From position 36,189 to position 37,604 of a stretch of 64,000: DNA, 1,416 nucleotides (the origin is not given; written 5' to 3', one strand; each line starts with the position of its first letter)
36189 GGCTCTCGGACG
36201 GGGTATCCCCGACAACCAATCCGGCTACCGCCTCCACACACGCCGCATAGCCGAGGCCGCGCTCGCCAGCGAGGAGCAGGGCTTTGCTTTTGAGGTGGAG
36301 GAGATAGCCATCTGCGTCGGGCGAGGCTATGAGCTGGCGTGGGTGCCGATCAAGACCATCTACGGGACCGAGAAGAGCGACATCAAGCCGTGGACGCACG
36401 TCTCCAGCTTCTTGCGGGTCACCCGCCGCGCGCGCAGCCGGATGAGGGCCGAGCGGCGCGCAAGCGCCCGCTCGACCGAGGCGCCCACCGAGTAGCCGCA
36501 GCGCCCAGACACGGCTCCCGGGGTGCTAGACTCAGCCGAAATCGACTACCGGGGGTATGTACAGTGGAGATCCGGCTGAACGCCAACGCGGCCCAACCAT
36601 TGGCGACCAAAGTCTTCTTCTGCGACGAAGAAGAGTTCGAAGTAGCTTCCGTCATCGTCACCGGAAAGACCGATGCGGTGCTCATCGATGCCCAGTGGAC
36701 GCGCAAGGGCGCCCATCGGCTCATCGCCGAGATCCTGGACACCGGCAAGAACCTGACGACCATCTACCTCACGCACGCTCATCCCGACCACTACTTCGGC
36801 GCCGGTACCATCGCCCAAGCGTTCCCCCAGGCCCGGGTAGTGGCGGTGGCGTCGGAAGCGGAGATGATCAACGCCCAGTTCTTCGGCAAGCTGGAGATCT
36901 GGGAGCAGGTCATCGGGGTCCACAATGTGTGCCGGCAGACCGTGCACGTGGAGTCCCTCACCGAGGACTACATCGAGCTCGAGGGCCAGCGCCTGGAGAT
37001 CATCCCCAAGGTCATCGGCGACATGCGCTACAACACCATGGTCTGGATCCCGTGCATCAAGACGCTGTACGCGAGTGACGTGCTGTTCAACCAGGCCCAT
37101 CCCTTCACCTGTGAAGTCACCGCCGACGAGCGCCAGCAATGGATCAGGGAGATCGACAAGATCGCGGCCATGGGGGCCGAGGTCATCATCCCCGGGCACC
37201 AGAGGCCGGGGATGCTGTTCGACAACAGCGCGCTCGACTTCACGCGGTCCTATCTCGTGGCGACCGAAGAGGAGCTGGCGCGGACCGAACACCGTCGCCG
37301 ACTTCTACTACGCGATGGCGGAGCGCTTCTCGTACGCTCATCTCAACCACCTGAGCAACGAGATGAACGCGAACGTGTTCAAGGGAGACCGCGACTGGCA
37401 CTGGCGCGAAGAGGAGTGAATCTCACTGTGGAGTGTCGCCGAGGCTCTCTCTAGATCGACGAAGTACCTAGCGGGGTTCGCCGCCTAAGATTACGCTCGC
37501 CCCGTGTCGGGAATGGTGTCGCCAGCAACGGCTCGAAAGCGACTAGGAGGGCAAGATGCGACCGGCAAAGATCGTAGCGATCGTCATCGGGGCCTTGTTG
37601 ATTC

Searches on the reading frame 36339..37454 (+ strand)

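Call 14: search_protein_families(library=pfam, proteins=[window:36339-37454:+], max_evalue=0.001)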
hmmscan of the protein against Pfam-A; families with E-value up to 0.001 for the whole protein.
window:36339-37454:+ (371 aa): 2 families
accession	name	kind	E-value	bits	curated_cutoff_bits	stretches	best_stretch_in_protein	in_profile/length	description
PF00753.33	Lactamase_B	-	1.9e-13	51.2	22.7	1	102-287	6-196/196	Metallo-beta-lactamase superfamily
PF12706.13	Lactamase_B_2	-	0.00012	22.2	27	1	114-173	3-66/200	Beta-lactamase superfamily domain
